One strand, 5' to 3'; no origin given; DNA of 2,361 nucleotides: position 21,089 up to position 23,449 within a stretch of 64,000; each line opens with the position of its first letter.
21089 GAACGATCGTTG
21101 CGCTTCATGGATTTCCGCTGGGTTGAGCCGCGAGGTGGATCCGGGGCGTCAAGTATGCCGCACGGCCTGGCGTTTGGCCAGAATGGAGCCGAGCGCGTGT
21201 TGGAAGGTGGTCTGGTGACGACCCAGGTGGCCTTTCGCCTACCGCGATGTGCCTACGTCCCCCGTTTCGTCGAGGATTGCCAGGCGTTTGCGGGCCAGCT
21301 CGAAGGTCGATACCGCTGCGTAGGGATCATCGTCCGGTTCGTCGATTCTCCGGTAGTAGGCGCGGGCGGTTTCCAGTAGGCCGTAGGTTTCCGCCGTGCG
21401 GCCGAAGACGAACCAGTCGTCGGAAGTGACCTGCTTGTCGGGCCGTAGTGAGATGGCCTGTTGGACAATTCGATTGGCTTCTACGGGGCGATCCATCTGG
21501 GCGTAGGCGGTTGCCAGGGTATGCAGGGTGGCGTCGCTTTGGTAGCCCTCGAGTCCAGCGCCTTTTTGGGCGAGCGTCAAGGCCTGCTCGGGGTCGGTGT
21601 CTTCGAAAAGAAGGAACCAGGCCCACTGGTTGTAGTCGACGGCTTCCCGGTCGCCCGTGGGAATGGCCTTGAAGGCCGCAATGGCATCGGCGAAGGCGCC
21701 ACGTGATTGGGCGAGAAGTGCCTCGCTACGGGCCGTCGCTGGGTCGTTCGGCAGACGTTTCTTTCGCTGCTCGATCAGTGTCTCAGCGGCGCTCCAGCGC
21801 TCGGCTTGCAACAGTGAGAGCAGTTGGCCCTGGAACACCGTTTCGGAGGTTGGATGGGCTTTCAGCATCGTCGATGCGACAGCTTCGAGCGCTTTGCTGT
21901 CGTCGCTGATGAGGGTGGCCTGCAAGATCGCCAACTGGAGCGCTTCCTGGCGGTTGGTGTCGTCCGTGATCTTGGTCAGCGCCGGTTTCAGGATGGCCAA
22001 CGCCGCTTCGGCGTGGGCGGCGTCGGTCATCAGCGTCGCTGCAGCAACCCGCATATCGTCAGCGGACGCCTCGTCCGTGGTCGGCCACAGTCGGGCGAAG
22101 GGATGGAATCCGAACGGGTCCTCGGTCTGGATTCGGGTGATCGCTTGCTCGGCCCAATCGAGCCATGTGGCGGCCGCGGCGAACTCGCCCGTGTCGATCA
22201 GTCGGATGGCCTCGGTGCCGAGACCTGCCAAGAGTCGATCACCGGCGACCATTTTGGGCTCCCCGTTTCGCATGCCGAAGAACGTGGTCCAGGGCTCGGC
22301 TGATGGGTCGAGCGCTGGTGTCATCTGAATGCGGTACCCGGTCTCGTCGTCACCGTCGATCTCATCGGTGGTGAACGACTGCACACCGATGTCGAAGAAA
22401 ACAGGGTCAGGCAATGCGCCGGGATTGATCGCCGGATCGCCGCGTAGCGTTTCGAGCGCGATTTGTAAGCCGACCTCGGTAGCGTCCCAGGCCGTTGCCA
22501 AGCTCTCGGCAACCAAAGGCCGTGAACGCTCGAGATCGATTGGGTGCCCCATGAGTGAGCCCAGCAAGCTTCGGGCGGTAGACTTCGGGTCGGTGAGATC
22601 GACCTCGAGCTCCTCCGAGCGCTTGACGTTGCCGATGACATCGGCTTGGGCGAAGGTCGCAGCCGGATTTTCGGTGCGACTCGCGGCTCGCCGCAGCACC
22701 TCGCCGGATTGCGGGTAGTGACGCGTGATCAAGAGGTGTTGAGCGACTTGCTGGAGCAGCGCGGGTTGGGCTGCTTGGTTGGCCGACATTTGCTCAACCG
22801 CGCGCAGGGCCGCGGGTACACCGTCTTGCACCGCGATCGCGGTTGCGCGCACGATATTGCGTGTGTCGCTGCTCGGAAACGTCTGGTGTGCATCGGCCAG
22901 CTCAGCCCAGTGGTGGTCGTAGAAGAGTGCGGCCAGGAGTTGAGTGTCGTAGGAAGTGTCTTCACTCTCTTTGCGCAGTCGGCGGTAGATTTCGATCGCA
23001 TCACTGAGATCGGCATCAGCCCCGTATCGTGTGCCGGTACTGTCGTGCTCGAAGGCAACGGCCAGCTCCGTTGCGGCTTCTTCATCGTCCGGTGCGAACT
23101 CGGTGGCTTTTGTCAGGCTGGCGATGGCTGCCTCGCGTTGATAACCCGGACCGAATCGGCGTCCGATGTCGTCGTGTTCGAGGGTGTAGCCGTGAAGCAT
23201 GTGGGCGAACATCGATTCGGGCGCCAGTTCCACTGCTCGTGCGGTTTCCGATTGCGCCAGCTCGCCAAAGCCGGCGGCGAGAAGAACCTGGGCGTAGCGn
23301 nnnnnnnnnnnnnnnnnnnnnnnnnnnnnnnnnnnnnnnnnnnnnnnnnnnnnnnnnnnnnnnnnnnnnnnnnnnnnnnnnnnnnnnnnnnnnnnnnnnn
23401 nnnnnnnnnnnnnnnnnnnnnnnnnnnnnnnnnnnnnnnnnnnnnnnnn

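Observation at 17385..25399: Four-gene minus-strand operon: giant secreted transglutaminase-like protein, TPR protein, CRTAC1/FG-GAP protein and SLT-like protein, translationally coupled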

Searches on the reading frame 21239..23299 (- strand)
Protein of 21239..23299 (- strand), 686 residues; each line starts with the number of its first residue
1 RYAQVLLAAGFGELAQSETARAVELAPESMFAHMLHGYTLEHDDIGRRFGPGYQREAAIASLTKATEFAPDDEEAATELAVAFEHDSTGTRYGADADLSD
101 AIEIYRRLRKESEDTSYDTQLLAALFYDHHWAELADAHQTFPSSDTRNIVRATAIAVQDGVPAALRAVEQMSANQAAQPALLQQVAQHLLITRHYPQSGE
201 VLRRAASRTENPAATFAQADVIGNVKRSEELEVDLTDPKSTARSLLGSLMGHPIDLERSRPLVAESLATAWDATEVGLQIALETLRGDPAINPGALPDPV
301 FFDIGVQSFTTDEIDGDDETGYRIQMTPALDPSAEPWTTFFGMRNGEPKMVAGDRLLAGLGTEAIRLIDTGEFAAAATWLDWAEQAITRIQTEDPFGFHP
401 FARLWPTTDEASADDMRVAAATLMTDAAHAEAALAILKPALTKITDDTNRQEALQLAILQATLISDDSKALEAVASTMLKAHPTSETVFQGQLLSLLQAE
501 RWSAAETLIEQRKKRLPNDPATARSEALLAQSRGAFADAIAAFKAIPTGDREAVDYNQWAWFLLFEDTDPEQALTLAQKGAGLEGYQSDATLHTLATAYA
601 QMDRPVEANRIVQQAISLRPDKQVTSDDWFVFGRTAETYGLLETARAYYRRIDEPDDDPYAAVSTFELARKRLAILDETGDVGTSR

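Call 80: search_protein_families(library=pfam, proteins=[window:21239-23299:-], max_evalue=1)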
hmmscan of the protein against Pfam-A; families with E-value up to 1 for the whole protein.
window:21239-23299:- (686 aa): 12 families
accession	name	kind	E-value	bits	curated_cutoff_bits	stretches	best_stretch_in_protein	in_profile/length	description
PF13428.12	TPR_14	-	8.5e-05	23.3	23.5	0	591-621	3-33/44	Tetratricopeptide repeat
PF13181.12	TPR_8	-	0.0038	17.7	25.7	0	55-72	17-34/34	Tetratricopeptide repeat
PF13424.12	TPR_12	-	0.018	15.7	30.1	1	571-619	27-75/77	Tetratricopeptide repeat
PF13371.12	TPR_9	-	0.038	14.4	35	1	496-545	5-54/73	Tetratricopeptide repeat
PF10414.14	CysG_dimeriser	-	0.084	13.1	23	1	486-511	31-56/58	Sirohaem synthase dimerisation region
PF24575.1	TPR_Slam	-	0.1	13.5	35.2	1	487-553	13-80/104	Surface lipoprotein assembly modifier, N-terminal TPR repeats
PF14559.12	TPR_19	-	0.1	13.3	25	1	564-621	1-57/68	Tetratricopeptide repeat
PF13414.12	TPR_11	-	0.1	12.8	26.8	1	56-83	11-38/42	TPR repeat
PF13176.12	TPR_7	-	0.16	12.5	27.9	0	591-623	1-33/36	Tetratricopeptide repeat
PF07719.23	TPR_2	-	0.17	12.5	27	1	592-621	4-33/34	Tetratricopeptide repeat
PF13374.12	TPR_10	-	0.24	11.9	27.5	1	590-619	3-32/42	Tetratricopeptide repeat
PF02129.25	Peptidase_S15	-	0.94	9.6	23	1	457-533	106-182/262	X-Pro dipeptidyl-peptidase (S15 family)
